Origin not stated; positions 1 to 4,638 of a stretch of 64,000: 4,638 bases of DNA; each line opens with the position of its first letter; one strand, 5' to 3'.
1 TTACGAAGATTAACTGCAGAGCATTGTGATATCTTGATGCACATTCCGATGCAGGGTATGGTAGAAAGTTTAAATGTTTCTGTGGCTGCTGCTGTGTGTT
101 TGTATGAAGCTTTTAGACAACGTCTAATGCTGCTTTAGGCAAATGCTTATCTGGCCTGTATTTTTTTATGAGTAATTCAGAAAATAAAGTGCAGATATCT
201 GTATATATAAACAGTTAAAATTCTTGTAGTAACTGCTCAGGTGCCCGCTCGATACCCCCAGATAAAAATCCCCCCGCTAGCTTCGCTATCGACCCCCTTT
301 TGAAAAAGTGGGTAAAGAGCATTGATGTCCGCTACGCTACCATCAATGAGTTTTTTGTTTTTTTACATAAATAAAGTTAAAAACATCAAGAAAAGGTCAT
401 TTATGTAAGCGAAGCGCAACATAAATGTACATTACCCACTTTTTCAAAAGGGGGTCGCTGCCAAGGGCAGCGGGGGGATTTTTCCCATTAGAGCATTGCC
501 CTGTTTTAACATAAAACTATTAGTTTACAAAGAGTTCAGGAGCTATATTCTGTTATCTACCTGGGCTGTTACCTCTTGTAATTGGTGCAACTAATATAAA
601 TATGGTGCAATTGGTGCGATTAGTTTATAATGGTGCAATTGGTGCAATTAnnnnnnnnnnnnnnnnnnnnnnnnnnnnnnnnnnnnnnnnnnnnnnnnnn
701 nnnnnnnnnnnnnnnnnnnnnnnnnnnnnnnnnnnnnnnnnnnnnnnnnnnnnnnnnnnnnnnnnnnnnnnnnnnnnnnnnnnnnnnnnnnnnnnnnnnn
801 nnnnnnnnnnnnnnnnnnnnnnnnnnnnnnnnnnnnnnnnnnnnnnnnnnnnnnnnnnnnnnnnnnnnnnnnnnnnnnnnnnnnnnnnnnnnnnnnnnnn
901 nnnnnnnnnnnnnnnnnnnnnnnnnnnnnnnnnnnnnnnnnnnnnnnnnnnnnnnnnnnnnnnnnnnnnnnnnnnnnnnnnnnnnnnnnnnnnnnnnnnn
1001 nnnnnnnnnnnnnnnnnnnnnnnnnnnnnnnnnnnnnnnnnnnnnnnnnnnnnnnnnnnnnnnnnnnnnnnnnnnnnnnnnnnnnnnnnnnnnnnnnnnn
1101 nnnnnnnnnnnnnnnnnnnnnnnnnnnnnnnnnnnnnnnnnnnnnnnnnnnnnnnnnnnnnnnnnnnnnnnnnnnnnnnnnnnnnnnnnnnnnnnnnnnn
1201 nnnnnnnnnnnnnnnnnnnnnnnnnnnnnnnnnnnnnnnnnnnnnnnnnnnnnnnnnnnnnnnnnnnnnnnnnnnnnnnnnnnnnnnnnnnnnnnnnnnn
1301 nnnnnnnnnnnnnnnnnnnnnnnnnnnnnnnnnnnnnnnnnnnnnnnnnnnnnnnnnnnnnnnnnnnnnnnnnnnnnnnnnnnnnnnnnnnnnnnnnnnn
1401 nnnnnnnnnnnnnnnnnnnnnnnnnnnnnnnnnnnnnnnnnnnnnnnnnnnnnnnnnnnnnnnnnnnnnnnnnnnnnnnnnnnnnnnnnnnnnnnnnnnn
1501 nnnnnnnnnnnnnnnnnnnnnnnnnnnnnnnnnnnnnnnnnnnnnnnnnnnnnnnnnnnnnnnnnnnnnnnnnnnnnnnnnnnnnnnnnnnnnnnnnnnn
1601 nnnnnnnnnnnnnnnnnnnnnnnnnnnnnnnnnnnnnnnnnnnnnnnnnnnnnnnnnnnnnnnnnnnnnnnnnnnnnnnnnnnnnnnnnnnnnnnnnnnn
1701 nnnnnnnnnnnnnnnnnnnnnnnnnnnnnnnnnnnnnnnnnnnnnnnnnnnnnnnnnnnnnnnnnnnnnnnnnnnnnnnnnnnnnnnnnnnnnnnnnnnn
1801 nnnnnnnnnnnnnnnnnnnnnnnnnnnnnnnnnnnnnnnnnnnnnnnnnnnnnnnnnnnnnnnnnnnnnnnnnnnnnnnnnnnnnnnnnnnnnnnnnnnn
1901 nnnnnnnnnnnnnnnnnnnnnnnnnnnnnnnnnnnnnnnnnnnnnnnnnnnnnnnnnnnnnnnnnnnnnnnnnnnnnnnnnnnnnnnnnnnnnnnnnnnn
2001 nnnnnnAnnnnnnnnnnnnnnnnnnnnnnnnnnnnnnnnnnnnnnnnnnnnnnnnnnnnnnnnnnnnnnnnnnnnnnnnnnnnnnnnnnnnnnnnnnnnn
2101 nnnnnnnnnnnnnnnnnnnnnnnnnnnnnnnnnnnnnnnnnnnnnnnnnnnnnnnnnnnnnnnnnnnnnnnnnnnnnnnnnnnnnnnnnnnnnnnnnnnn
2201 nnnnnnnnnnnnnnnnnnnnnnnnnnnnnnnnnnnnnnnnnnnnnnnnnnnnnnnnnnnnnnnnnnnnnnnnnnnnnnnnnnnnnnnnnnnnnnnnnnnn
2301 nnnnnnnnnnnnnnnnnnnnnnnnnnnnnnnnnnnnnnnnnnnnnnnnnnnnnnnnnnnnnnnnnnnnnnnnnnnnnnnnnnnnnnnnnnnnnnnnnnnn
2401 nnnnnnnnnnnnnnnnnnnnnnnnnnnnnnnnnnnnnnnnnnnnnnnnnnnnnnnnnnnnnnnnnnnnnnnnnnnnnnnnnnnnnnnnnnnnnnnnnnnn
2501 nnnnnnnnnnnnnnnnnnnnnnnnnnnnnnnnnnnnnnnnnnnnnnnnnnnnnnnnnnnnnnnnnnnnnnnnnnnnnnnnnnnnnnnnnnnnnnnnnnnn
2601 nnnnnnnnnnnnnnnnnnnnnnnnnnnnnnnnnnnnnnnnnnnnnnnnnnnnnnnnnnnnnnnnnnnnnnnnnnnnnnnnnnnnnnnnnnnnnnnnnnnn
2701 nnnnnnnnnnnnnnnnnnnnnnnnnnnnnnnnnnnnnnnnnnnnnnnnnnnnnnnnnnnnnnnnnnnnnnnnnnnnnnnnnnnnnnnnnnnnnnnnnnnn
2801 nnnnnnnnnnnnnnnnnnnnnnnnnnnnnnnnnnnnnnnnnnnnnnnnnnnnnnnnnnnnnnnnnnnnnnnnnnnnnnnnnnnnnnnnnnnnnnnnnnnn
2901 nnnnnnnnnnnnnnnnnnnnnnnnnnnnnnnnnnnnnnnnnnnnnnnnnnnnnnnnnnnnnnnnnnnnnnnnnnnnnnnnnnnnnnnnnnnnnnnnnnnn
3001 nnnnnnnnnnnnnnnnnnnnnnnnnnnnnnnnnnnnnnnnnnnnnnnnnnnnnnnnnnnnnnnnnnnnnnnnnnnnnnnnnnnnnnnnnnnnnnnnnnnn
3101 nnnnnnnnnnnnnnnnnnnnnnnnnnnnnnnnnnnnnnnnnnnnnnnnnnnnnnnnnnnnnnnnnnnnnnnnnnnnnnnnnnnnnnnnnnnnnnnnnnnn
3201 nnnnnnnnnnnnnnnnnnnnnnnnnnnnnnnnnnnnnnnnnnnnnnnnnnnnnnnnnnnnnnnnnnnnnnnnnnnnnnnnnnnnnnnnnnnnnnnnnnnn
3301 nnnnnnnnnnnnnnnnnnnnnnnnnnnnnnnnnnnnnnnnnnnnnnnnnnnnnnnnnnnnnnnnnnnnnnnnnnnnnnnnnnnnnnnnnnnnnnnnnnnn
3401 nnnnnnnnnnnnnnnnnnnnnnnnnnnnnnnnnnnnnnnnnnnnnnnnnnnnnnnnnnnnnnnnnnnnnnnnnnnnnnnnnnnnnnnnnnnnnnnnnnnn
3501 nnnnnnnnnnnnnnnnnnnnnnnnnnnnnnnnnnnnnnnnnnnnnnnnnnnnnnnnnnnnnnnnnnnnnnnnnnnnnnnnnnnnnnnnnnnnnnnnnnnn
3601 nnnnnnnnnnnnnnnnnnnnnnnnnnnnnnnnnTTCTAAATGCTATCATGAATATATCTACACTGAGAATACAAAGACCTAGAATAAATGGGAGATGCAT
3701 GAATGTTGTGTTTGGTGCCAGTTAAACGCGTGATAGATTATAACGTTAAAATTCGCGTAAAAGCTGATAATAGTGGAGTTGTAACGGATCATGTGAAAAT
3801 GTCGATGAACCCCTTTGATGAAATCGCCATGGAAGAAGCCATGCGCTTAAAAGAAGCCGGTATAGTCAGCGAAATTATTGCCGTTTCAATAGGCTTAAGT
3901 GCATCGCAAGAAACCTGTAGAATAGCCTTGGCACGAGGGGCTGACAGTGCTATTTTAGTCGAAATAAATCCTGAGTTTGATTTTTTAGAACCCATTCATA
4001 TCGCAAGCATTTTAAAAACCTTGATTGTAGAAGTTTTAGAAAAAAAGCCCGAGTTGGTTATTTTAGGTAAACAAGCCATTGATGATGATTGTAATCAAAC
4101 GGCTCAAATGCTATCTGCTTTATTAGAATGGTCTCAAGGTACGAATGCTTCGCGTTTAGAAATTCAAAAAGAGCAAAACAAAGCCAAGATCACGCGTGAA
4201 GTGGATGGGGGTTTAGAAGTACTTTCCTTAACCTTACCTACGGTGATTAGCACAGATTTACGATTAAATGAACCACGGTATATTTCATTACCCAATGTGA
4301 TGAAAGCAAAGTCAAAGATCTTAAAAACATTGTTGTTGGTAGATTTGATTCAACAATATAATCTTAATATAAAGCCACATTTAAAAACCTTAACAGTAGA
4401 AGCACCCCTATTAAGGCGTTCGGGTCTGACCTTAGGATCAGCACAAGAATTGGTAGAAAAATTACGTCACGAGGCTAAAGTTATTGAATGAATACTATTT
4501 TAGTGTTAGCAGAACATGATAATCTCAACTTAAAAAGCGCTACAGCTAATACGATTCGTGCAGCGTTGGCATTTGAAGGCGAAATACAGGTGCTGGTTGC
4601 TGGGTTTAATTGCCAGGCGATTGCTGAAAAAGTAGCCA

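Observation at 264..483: Palindromic double-hairpin module pair, copy 1: identical flanks but a different hairpin sequence in each arm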

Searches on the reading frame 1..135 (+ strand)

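Call 26: search_protein_families(library=ncbifam, proteins=[window:1-135:+])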
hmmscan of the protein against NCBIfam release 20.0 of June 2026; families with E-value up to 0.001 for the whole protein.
window:1-135:+ (45 aa): 8 families
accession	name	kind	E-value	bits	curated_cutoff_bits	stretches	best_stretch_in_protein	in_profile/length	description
NF008386.0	PRK11181.1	equivalog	4.4e-16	58.9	366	1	1-42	202-243/244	23S rRNA (guanosine(2251)-2'-O)-methyltransferase RlmB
TIGR00186.1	rRNA_methyl_3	equivalog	2.2e-14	53.5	160.15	1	1-41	200-240/240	23S rRNA (guanosine(2251)-2'-O)-methyltransferase RlmB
NF008295.0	PRK11081.1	equivalog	1.7e-11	44.1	227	1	9-41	133-165/230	tRNA (guanosine(18)-2'-O)-methyltransferase TrmH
NF008117.0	PRK10864.1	equivalog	4e-06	26.3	267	1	5-41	306-342/344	tRNA/rRNA methyltransferase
TIGR00050.1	rRNA_methyl_1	subfamily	5.4e-06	26.5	167.15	1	7-42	123-158/233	TrmJ/YjtD family RNA methyltransferase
TIGR00185.1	tRNA_yibK_trmL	equivalog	7.4e-06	25.9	190.6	1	7-41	114-148/154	tRNA (uridine(34)/cytosine(34)/5-carboxymethylaminomethyluridine(34)-2'-O)-methyltransferase TrmL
NF041077.1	tRNAmeth_TrmJ_Sulfolob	equivalog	9.2e-05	22.2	350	1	5-41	119-155/229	tRNA (cytidine-2'-O-)-methyltransferase TrmJ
NF000477.1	NshR_TsnR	equivalog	0.0005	19.6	425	1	13-41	236-264/266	NshR/TsnR family 23S rRNA methyltransferase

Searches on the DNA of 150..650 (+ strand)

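Call 36: search_dna_similar(query=window:255-495:+, collection=plasmids, mode=distant, max_evalue=1, max_rows=30)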
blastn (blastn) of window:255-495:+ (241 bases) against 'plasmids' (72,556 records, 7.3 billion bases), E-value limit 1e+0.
Records with a match: 1; places in all: 1; records where one place covers at least 80% of the query: 0.
Best place of each record, by identity: 90-95% 1.
By first word of the organism name: Acinetobacter 1.
By predicted mobility (MOB-suite, as given by PLSDB): mobilizable 1.
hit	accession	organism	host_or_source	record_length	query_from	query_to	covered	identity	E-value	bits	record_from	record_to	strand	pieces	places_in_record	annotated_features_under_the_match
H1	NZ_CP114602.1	Acinetobacter towneri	chicken,carcass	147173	101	131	13%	90.3%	2e-1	44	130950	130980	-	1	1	none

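Call 42: search_rna_families(source=window, start=150, end=650, threshold=evalue, max_evalue=10)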
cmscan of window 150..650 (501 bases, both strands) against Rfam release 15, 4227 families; matches with E-value up to 10: 20.
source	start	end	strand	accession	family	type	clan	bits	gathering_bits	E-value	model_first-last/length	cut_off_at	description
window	263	484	+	RF04209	MIR7533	Gene; miRNA;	-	68.9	230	1.2e-13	1-249/249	no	MIR7533 microRNA precursor family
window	263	484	-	RF04209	MIR7533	Gene; miRNA;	-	60.7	230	1.2e-11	1-249/249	no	MIR7533 microRNA precursor family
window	293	454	-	RF04205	MIR2606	Gene; miRNA;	-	45.4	139.7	8.5e-06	1-165/165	no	MIR2606 microRNA precursor family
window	288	459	+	RF04170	MIR7723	Gene; miRNA;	-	45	200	7.8e-08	1-235/235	no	MIR7723 microRNA precursor family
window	259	491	+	RF04149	MIR447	Gene; miRNA;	-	43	200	3.1e-07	1-236/236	no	MIR447 microRNA precursor family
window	303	444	+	RF04205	MIR2606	Gene; miRNA;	-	40.6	139.7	8.9e-05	1-165/165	no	MIR2606 microRNA precursor family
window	297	449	-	RF04174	MIR4208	Gene; miRNA;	-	25.3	140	0.13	1-191/191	no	MIR4208 microRNA precursor family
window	319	428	-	RF04278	MIR4372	Gene; miRNA;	CL00145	20.4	100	0.6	1-123/123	no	MIR4372 microRNA precursor family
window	330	416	+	RF03933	MIR6445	Gene; miRNA;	-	19.9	100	0.25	1-117/117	no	MIR6445 microRNA precursor family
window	368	403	+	RF01604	plasmodium_snoR28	Gene; snRNA; snoRNA; CD-box;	-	18.6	63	4.3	1-78/78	no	small nucleolar RNA snoR28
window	313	434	+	RF04099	MIR837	Gene; miRNA;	-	17.3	117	1.2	1-122/122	no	MIR837 microRNA precursor family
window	290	356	-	RF01098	RF_site9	Cis-reg; frameshift_element;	-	16.9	70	2.3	1-50/50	no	Gag/pro ribosomal frameshift site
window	315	387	-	RF03534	sRNA71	Gene; sRNA;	-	16.9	50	8.2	1-104/104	no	Staphylococcus sRNA71 small RNA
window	333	416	-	RF04079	MIR161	Gene; miRNA;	-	15.8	90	1.8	1-136/136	no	MIR161 microRNA precursor family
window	288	461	+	RF02616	SSRC8_2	Gene; sRNA;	-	15.1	72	0.057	1-281/281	no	Streptococcus sRNA 8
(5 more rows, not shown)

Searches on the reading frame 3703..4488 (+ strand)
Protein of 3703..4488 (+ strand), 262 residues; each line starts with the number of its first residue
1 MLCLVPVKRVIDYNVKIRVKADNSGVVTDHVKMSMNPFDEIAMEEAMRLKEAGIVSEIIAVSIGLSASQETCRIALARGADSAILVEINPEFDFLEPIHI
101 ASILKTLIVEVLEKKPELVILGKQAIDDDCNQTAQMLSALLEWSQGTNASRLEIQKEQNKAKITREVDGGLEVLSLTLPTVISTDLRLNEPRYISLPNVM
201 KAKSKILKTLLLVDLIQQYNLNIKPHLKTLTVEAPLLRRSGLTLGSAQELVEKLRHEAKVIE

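Call 26: search_protein_families(library=ncbifam, proteins=[window:3703-4488:+])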
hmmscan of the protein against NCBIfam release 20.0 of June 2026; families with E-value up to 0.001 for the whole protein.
window:3703-4488:+ (262 aa): 5 families
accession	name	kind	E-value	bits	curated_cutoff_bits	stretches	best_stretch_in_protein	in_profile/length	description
NF040731.1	flavo_sub_EftB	exception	5.4e-25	88.2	445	1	4-215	3-208/260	electron transfer flavoprotein subunit beta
NF042971.1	AcrlCoAredClosAcrB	equivalog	2.7e-22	79.1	475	1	1-210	1-205/266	acryloyl-CoA reductase electron transfer subunit gamma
TIGR04503.1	mft_etfB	hypoth_equivalog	9.6e-16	58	200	1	17-204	12-207/290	mycofactocin-associated electron transfer flavoprotein beta subunit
NF002888.0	PRK03359.1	subfamily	1.2e-15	57.7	219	1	14-235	13-227/256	putative electron transfer flavoprotein FixA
NF008998.0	PRK12342.1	equivalog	2e-14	53.5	338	1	16-252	15-243/254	electron transfer flavoprotein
